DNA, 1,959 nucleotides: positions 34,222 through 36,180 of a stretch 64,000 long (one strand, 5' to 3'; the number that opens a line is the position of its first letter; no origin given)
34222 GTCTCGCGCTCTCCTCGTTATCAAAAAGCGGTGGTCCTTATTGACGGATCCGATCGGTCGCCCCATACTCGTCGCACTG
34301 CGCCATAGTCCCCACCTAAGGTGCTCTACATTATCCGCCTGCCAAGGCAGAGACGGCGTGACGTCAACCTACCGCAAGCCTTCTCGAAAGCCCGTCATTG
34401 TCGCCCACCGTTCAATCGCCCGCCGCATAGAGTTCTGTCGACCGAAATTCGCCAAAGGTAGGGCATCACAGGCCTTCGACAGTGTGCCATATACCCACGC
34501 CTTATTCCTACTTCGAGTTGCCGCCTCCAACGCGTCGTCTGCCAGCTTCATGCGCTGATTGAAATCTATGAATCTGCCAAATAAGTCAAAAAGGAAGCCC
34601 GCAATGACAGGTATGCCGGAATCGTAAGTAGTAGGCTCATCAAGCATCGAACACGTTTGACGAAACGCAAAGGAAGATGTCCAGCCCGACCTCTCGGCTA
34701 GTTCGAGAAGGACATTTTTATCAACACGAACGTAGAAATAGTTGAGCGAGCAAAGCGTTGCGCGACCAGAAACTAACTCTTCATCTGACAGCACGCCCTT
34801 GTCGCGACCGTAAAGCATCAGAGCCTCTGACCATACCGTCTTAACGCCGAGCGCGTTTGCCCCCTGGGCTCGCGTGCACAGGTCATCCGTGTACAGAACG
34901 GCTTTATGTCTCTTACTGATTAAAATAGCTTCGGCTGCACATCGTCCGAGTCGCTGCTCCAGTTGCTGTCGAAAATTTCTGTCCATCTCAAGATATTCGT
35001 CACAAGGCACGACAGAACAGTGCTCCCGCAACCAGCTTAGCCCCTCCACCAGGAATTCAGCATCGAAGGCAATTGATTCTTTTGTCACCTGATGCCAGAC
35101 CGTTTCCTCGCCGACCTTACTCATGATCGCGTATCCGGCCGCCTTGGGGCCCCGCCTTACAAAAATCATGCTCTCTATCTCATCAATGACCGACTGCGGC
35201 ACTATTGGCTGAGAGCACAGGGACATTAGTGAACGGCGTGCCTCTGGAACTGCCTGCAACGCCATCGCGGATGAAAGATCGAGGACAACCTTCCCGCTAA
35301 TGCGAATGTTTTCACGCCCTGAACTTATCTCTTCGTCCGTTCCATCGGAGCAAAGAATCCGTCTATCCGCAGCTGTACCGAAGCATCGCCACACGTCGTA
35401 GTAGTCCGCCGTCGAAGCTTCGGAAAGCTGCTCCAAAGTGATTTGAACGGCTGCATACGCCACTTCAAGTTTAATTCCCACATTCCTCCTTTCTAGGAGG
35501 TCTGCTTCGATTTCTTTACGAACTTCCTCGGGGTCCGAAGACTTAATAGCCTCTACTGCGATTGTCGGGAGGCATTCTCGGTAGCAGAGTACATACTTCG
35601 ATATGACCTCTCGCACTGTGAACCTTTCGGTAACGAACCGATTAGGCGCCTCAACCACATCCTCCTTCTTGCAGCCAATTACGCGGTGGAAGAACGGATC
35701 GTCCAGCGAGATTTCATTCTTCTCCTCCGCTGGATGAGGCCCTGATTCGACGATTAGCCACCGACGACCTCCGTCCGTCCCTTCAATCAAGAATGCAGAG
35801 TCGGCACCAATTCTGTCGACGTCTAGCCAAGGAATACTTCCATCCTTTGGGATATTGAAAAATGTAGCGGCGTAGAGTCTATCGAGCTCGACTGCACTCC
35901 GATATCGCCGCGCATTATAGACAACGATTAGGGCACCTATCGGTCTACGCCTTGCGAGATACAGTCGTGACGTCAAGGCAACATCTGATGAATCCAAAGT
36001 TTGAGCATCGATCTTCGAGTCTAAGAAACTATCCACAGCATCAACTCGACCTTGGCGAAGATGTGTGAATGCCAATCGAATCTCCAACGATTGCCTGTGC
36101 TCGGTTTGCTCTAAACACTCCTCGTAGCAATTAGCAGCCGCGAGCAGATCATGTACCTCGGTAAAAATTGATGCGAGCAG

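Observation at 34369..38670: Island-borne 1433-aa protein: Cap4/DUF4297-like nuclease + TPR array + GreA/B-C-like domain + PIN-like domain, no NTPase (candidate single-protein conflict/defence system)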

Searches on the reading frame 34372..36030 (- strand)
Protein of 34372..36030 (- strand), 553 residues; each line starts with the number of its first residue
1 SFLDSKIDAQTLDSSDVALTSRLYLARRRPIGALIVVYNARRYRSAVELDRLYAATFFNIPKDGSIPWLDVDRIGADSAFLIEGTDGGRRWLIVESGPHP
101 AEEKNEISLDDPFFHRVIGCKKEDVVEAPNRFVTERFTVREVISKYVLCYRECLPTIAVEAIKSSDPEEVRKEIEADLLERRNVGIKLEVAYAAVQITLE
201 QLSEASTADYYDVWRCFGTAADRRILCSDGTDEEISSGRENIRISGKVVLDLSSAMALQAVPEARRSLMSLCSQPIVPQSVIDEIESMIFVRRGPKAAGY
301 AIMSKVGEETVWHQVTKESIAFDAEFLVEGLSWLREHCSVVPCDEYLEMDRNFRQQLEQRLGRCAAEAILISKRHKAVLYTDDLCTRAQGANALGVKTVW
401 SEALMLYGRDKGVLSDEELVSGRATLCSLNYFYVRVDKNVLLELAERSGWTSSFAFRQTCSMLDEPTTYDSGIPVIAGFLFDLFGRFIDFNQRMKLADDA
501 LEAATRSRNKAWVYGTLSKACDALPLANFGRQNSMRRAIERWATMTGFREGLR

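Call 26: find_homologous_proteins(query=window:34372-35973:-, max_evalue=0.001)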
Query window:34372-35973:- (534 aa): 1 proteins with E <= 0.001 among 8000 candidates.
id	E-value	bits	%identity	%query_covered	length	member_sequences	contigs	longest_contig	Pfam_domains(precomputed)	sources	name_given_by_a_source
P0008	1.2e-6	45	19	85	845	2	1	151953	PF13414.13,PF13428.13,PF14559.13,PF01272.26,PF00515.35,PF12895.14,PF13424.13,PF13432.13,PF20698.4,PF13181.13,PF07719.24,PF20308.5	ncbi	-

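Call 31: search_solved_structures(query=window:34372-35973:-, max_evalue=1, show_alignments=2)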
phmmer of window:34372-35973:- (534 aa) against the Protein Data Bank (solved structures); distinct sequences matched with E-value up to 1: 2.
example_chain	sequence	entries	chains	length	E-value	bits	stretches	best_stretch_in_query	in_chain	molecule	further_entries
5up2_B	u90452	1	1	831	0.78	11.3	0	307-475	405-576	N-methyl-D-aspartate receptor subunit NR2A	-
5uow_B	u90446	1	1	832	0.78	11.3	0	307-475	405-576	N-methyl-D-aspartate receptor subunit NR2A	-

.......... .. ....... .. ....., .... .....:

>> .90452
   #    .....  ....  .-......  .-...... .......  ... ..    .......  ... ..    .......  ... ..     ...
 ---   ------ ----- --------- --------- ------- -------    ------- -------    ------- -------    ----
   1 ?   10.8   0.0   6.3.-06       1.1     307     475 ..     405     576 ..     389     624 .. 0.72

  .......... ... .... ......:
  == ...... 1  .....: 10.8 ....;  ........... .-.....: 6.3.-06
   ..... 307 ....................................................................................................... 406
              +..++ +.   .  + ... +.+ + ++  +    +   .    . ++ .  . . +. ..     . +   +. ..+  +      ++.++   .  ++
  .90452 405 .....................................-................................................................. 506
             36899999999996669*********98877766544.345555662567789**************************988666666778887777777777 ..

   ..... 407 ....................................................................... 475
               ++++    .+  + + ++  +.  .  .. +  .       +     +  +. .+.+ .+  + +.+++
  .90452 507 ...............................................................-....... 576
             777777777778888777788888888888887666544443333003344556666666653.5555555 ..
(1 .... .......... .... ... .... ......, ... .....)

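Call 43: find_homologous_proteins(query=A1, max_evalue=0.00001)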
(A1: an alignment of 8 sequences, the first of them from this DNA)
Query A1 (8 sequences): 8000 candidates shared short words with the query, none scored E <= 0.00001.

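Call 54: predict_structure(alignment_id=A1)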
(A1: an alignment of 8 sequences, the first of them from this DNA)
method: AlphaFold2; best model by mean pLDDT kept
length: 553 residues; sequences in the alignment: 8
mean_pLDDT: 83.0   pTM: 0.64
mean pLDDT of the five models: 83.0, 82.7, 81.2, 77.2, 73.3
residues with pLDDT >= 90: 186; 70-90: 295; 50-70: 64; < 50: 8
segments of 3 or more residues with pLDDT < 50: 467-469, 551-553
pLDDT, mean of each block of 10 residues (from residue 1): 73 85 88 90 81 85 68 91 85 84 84 89 83 77 92 69 59 70 73 78 83 86 80 86 89 94 89 90 91 68 68 79 92 95 78 79 91 93 90 88 92 94 92 88 94 89 62 84 90 91 80 82 71 84 70 46
secondary structure, 60 per line:
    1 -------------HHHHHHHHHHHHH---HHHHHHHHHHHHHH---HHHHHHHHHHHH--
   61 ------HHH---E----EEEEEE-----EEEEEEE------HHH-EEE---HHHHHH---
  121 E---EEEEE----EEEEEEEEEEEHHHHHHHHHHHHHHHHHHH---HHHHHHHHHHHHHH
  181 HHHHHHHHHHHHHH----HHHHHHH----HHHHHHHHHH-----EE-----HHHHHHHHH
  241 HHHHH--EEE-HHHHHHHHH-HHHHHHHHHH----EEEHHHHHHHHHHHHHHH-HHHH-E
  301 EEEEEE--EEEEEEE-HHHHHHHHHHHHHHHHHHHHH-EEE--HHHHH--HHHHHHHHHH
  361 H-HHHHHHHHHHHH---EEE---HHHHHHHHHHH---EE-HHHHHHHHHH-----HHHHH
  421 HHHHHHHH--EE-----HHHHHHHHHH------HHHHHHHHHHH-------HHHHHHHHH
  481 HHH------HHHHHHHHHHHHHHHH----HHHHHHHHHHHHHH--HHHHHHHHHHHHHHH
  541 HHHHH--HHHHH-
elements in order: H14-26 H30-43 H47-58 E78-83 E89-95 E106-108 H112-117 E125-129 E134-144 H145-163 H167-194 H199-205 H210-219 H232-245 E248-250 H252-260 H262-271 E276-278 H279-293 H295-298 E300-306 E309-315 H317-337 E339-341 H344-348 H351-361 H363-374 E378-380 H384-394 H401-410 H416-428 H438-447 H454-464 H472-483 H490-505 H510-523 H526-545 H548-552

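Call 61: fold_search(model_id=the predicted structure, library=pdb)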
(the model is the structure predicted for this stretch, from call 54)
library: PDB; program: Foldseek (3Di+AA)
matches with E <= 10: 499; with E <= 0.001: 0
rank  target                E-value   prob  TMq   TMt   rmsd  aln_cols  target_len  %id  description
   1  9a7t_B                1.1e-03  1.00  0.13  0.43  14.3       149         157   13  Integrative model of RPOB-GREA by crosslinking MS and deep learning (released 2024-09-18)
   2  2etn_B                2.7e-03  1.00  0.13  0.43  17.7       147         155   18  Crystal structure of Thermus aquaticus Gfh1 (released 2006-02-14)
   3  2p4v_A                2.8e-03  1.00  0.13  0.43  12.4       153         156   14  Crystal structure of the transcript cleavage factor, GreB at 2.6A resolution (released 2008-01-22)
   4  3aoi_X                7.4e-03  1.00  0.13  0.45  14.4       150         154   15  RNA polymerase-Gfh1 complex (Crystal type 2) (released 2010-12-08)
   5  2pn0_C                7.8e-03  1.00  0.13  0.55  10.3        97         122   15  Prokaryotic transcription elongation factor GreA/GreB from Nitrosomonas europaea (released 2007-05-22)
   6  2f23_A                9.3e-03  1.00  0.12  0.42  17.2       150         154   16  Crystal structure of GreA factor homolog 1 (Gfh1) protein of Thermus thermophilus (released 2006-05-30)
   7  2pn0_A                1.1e-02  1.00  0.13  0.54   9.1        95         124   16  Prokaryotic transcription elongation factor GreA/GreB from Nitrosomonas europaea (released 2007-05-22)
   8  2pn0_D                1.3e-02  1.00  0.13  0.54  11.5       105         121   17  Prokaryotic transcription elongation factor GreA/GreB from Nitrosomonas europaea (released 2007-05-22)
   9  3aoh_X                1.5e-02  1.00  0.13  0.46  14.3       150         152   15  RNA polymerase-Gfh1 complex (Crystal type 1) (released 2010-12-08)
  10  2etn_A                2.0e-02  1.00  0.13  0.44  18.2       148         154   16  Crystal structure of Thermus aquaticus Gfh1 (released 2006-02-14)
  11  4wqt_X                2.1e-02  1.00  0.13  0.45  13.1       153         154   18  Thermus thermophilus RNA polymerase complexed with an RNA cleavage stimulating factor (a GreA/Gfh1 chimeric protein) (released 2015-02-18)
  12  2eul_A                2.2e-02  1.00  0.13  0.43  18.4       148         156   16  Structure of the transcription factor Gfh1. (released 2005-11-15)
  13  3bmb_A                3.4e-02  1.00  0.13  0.45   5.5        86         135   15  Crystal structure of a new RNA polymerase interacting protein (released 2008-10-28)
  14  1grj                  4.8e-02  1.00  0.12  0.40  14.2       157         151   16  GREA TRANSCRIPT CLEAVAGE FACTOR FROM ESCHERICHIA COLI (released 1995-07-10)
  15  5f4h_A                8.6e-02  1.00  0.16  0.19   6.3       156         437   12  Archael RuvB-like Holiday junction helicase (released 2016-12-21)
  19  5h4g_A                2.2e-01  1.00  0.20  0.65   4.3       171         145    9  Structure of PIN-domain protein (VapC4 toxin) from Pyrococcus horikoshii determined at 1.77 A resolution (released 2016-11-23)
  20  1ye5_A                2.5e-01  0.99  0.18  0.57   5.4       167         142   11  Crystal structure of hypothetical protein of unknown function from pyrococcus horikoshii OT3 (released 2005-05-17)
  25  5ecw_A                3.4e-01  0.97  0.17  0.56   5.0       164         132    9  Structure of the Shigella flexneri VapC mutant D7A (released 2016-02-17)
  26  5h4g_B                3.6e-01  0.99  0.20  0.65   5.6       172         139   11  Structure of PIN-domain protein (VapC4 toxin) from Pyrococcus horikoshii determined at 1.77 A resolution (released 2016-11-23)
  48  1y82_B                7.2e-01  0.96  0.21  0.65   4.4       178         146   11  Conserved hypothetical protein Pfu-367848-001 from Pyrococcus furiosus (released 2005-01-25)
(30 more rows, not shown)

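Call 86: search_dna_similar(query=window:34372-36030:-, collection=plasmids, mode=protein, max_evalue=0.001, max_rows=15)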
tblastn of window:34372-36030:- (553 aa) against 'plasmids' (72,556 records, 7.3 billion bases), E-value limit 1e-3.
Records with a match: 2; places in all: 2; records where one place covers at least 80% of the query: 1.
Best place of each record, by identity: <60% 2.
By first word of the organism name: Nostoc 1; Skermanella 1.
By predicted mobility (MOB-suite, as given by PLSDB): non-mobilizable 1; mobilizable 1.
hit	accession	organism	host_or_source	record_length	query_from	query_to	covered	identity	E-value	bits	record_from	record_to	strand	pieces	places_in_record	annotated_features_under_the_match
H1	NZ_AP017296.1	Nostoc sp. NIES-3756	-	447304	2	526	95%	20.4%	4e-14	83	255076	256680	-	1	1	hypothetical protein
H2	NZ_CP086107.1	Skermanella mucosa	single cell,crude oil contaminated ...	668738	272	492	40%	25.0%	7e-4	50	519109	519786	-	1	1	hypothetical protein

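Call 87: search_dna_similar(query=window:34372-36030:-, collection=phages, mode=protein, max_evalue=0.001, max_rows=15)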
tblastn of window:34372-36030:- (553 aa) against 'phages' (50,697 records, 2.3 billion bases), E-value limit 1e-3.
No match.

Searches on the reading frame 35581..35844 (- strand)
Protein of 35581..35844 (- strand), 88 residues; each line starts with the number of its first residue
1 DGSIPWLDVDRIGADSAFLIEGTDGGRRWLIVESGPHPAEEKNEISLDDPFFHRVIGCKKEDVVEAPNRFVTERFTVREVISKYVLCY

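Call 60: search_solved_structures(query=A4, max_evalue=10, show_alignments=3)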
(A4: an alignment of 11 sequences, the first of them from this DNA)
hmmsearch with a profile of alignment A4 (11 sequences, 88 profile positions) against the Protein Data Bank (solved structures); distinct sequences matched with E-value up to 10: 16.
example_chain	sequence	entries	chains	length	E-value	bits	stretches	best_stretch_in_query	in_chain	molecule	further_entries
1grj_A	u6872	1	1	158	7.9e-07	32.1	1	8-81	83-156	GREA PROTEIN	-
2etn_A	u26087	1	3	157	8.5e-07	32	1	9-81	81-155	anti-cleavage anti-GreA transcription factor Gfh1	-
2f23_A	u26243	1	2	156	1.5e-06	31.1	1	9-80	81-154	Anti-cleavage anti-greA transcription factor gfh1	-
2eul_A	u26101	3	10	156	4.3e-06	29.7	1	9-80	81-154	anti-cleavage anti-GreA transcription factor Gfh1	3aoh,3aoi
4wqt_X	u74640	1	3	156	4.5e-06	29.7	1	9-80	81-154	RNA cleavage stimulating factor (GreA/Gfh1 chimeric protein Gre-C1)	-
2p4v_A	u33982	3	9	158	0.0018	21.3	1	9-71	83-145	Transcription elongation factor greB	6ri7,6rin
3bmb_A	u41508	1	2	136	0.0035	20.4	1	7-65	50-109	Regulator of nucleoside diphosphate kinase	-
2pn0_A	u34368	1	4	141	0.031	17.4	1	8-80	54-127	Prokaryotic transcription elongation factor GreA/GreB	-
7dww_B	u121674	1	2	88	0.12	15.5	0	45-67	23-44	msDPBB_sym2 protein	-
9sra_BU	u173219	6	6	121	0.59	13.2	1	57-82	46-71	Large ribosomal subunit protein uL24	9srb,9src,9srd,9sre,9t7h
4v4n_AU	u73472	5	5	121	0.74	13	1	53-82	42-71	50S ribosomal protein L24P | Large ribosomal subunit protein uL24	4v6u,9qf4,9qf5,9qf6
9pxt_A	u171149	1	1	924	0.8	12.8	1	32-77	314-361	Periplasmic nitrate reductase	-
2idg_A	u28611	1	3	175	1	12.5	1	53-88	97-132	Hypothetical protein AF0160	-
2xol_A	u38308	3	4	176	1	12.5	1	53-88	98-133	CHAPERONE PROTEIN TTRD | TTRD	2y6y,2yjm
2h6b_A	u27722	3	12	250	1.1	12.4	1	56-83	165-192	ChloroPhenol Reduction gene K | Cyclic nucleotide-binding protein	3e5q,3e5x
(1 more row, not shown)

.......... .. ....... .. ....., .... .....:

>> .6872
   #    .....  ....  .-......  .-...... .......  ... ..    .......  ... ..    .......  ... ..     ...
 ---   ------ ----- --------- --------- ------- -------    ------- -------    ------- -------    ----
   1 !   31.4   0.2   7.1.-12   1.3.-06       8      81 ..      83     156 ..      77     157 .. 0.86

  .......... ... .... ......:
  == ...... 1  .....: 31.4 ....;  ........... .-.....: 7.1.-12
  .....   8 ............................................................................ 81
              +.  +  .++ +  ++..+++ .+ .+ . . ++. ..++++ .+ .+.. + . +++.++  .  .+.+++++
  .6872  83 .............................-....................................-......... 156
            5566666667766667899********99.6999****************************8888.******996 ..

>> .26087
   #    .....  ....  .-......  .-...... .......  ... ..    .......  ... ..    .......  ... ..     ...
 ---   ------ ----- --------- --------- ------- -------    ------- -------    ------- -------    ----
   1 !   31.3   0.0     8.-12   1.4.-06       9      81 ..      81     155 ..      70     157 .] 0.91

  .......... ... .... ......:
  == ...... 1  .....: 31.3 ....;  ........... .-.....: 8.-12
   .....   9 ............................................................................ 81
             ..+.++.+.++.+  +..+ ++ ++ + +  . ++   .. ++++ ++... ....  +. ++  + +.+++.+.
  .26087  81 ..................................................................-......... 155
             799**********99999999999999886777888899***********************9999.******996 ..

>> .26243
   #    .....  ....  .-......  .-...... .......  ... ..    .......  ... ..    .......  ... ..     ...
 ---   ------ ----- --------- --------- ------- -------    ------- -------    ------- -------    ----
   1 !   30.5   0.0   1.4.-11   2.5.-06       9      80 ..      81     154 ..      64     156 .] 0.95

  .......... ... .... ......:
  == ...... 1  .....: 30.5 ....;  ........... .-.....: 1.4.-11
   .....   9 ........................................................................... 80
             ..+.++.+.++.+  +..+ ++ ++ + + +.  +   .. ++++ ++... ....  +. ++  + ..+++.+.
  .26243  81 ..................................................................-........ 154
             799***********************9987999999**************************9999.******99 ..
